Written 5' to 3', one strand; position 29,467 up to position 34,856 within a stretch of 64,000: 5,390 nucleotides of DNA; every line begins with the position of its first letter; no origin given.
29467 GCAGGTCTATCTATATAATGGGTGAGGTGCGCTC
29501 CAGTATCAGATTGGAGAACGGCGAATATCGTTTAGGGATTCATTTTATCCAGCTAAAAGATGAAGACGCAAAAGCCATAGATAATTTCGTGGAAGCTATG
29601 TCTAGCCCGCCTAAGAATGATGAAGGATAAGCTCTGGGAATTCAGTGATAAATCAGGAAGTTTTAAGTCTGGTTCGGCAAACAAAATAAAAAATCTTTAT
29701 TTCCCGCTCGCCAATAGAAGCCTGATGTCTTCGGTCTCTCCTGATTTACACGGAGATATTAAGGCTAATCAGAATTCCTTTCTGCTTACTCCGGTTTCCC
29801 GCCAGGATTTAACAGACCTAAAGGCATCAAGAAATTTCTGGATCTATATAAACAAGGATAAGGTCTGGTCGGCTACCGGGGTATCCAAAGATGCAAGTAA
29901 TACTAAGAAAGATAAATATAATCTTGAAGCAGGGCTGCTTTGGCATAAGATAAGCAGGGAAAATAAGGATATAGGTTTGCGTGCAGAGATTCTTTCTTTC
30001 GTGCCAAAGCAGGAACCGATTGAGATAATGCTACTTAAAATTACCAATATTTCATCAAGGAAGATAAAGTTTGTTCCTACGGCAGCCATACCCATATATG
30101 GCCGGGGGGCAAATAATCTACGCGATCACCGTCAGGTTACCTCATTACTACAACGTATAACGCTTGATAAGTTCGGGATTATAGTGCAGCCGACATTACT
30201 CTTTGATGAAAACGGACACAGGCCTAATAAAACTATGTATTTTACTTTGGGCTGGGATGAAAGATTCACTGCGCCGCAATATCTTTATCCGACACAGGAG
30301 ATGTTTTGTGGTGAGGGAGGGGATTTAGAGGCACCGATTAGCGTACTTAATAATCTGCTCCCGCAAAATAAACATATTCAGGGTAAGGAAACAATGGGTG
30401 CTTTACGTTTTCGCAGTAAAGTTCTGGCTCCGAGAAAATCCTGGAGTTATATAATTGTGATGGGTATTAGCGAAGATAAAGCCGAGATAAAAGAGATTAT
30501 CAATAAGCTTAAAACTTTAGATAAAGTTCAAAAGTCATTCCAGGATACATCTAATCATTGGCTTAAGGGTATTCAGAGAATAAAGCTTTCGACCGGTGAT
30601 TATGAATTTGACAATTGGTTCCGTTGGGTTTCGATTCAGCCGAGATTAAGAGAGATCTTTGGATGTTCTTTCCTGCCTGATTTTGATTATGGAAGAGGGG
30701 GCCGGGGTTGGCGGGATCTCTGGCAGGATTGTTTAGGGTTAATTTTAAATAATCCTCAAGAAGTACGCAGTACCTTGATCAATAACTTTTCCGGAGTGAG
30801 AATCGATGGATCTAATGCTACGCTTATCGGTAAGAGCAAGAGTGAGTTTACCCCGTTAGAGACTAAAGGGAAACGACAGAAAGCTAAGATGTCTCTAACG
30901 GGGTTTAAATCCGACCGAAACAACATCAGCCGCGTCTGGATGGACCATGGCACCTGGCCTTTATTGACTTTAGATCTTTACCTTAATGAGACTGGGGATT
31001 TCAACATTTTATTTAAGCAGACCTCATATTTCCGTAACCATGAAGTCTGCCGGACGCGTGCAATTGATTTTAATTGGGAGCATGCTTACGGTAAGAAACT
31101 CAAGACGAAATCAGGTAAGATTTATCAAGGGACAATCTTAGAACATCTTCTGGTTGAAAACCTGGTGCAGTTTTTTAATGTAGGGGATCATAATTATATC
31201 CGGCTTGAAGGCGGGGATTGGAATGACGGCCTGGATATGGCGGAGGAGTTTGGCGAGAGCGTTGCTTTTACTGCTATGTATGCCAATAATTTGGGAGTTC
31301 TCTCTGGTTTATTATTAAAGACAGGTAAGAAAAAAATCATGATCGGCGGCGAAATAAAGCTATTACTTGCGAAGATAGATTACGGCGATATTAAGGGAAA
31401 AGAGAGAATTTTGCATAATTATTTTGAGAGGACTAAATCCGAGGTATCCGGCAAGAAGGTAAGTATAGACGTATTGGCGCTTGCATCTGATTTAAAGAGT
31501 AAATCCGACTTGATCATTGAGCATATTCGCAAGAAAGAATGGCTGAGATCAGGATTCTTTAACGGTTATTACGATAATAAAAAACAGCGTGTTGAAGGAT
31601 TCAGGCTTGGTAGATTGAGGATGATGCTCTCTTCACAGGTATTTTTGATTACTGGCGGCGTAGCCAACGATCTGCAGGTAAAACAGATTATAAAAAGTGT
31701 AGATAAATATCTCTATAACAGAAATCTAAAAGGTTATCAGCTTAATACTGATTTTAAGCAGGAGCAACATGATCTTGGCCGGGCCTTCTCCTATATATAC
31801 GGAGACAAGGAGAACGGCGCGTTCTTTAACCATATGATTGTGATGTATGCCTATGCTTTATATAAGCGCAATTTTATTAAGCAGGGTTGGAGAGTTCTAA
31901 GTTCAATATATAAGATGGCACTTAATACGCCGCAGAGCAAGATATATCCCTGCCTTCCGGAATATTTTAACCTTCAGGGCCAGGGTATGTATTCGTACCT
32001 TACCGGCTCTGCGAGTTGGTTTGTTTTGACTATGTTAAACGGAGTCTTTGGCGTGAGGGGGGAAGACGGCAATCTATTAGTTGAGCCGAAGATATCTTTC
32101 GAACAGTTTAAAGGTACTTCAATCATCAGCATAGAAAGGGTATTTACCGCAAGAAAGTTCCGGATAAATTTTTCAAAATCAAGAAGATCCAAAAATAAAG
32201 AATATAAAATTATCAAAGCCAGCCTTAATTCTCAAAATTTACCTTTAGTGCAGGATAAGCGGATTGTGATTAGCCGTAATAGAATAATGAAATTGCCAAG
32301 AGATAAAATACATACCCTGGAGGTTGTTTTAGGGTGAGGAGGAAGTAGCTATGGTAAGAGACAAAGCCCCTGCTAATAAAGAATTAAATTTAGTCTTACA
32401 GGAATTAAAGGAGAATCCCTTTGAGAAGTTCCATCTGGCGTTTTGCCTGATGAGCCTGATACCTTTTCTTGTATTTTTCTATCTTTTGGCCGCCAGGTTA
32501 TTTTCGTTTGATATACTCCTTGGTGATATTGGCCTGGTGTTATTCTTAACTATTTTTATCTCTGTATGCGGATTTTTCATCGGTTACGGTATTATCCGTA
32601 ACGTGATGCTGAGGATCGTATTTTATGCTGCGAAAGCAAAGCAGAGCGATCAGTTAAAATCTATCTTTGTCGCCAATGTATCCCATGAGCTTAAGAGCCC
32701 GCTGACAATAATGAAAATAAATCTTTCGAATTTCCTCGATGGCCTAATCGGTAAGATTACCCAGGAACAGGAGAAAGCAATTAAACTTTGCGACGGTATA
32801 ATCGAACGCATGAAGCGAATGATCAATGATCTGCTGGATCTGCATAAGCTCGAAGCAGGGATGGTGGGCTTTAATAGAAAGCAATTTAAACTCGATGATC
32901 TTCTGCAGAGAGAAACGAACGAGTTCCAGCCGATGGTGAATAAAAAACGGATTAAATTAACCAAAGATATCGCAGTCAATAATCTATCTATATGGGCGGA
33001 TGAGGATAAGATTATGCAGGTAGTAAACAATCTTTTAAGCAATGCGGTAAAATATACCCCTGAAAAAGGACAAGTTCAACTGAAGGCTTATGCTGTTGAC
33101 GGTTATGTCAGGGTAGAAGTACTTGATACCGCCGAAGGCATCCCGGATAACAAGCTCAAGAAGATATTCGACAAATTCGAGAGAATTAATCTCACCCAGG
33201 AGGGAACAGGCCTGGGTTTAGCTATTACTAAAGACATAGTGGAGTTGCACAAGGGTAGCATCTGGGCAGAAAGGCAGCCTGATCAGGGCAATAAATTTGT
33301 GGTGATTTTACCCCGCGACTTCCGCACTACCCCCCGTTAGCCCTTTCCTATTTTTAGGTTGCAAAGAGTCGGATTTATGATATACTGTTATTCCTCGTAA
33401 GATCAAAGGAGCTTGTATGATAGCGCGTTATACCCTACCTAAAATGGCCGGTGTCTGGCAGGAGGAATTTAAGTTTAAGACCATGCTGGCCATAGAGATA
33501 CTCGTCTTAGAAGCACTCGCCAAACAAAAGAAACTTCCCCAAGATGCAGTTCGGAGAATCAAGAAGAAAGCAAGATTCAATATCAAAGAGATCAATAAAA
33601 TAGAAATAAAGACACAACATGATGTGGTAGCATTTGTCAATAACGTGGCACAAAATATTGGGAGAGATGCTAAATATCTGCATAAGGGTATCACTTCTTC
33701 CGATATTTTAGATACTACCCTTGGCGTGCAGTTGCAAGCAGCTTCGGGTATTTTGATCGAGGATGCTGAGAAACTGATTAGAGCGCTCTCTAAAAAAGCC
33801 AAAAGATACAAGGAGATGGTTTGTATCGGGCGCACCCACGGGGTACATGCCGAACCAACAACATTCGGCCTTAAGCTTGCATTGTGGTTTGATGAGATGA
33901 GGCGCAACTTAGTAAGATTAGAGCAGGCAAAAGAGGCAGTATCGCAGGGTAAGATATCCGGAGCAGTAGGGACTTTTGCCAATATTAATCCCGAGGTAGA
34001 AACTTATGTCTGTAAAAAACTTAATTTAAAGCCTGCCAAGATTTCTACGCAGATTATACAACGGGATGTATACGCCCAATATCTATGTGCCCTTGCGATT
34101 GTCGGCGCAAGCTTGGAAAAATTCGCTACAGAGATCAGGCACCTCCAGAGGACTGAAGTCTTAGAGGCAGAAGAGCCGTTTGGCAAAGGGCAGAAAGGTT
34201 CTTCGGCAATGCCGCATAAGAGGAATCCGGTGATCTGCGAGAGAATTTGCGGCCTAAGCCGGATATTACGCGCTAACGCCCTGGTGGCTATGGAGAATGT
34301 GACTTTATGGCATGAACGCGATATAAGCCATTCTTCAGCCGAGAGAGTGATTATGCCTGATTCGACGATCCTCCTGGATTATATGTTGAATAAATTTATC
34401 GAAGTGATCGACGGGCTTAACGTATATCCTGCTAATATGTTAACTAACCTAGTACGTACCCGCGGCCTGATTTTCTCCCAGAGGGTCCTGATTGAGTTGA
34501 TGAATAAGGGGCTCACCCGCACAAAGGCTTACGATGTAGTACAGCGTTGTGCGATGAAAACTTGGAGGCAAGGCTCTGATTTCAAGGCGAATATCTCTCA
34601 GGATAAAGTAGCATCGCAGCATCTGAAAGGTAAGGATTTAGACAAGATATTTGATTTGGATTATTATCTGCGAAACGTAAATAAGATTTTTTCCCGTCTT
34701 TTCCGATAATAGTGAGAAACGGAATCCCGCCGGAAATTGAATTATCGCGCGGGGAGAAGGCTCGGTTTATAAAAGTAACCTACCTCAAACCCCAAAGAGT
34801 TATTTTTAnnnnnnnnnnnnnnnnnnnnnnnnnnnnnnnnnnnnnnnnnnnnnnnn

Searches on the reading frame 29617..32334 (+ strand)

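Call 15: search_protein_families(library=pfam, proteins=[window:29617-32334:+], max_evalue=0.0001)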
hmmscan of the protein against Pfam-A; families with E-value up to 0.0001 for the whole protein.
window:29617-32334:+ (906 aa): 2 families
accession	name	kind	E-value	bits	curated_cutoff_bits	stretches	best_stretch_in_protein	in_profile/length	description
PF17167.11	Glyco_hydro_94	-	1.9e-23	83.3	27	2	626-812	228-420/420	Glycosyl hydrolase 94 superfamily, catalytic domain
PF06165.18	GH94_b-supersand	-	5.3e-13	49.5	23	1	52-283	30-251/251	Glycosyl hydrolase 94, supersandwich domain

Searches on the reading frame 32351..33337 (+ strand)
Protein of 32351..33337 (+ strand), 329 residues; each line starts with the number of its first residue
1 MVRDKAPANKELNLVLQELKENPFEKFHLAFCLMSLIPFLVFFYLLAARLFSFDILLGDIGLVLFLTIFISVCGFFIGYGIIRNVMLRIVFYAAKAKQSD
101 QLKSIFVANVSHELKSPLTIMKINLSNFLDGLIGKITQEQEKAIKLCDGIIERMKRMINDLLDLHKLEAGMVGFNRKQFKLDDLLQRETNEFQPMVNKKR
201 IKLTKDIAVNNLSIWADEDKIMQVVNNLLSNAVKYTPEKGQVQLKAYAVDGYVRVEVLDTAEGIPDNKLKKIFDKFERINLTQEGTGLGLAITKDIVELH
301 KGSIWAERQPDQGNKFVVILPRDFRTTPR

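Call 15: search_protein_families(library=pfam, proteins=[window:32351-33337:+], max_evalue=0.0001)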
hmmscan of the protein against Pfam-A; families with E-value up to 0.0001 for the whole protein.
window:32351-33337:+ (329 aa): 2 families
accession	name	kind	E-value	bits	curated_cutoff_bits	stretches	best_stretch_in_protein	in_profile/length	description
PF02518.31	HATPase_c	-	3.9e-28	98.5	26.4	1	217-322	2-109/111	Histidine kinase-, DNA gyrase B-, and HSP90-like ATPase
PF00512.31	HisKA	-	2.2e-14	53.7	26.9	1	103-170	2-66/66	His Kinase A (phospho-acceptor) domain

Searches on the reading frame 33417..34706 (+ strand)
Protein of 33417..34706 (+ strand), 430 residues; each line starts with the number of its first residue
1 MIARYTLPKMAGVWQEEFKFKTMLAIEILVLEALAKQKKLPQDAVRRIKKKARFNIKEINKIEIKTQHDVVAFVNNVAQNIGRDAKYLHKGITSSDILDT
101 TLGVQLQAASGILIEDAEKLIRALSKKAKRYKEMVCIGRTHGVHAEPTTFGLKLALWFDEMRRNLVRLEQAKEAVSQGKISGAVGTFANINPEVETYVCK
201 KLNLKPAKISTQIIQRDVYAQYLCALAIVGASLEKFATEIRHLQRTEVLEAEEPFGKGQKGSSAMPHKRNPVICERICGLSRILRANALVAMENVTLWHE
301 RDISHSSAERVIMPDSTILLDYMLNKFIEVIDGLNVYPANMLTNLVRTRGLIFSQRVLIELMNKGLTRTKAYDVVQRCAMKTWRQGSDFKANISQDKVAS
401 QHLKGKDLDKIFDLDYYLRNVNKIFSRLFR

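Call 15: search_protein_families(library=pfam, proteins=[window:33417-34706:+], max_evalue=0.0001)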
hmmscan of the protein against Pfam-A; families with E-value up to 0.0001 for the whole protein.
window:33417-34706:+ (430 aa): 2 families
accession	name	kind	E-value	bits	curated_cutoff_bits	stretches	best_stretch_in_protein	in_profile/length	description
PF00206.25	Lyase_1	-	5.3e-58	197.3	27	1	7-281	7-307/312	Lyase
PF10397.14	ADSL_C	-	1.7e-24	86.4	32.7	1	350-427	1-78/79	Adenylosuccinate lyase C-terminus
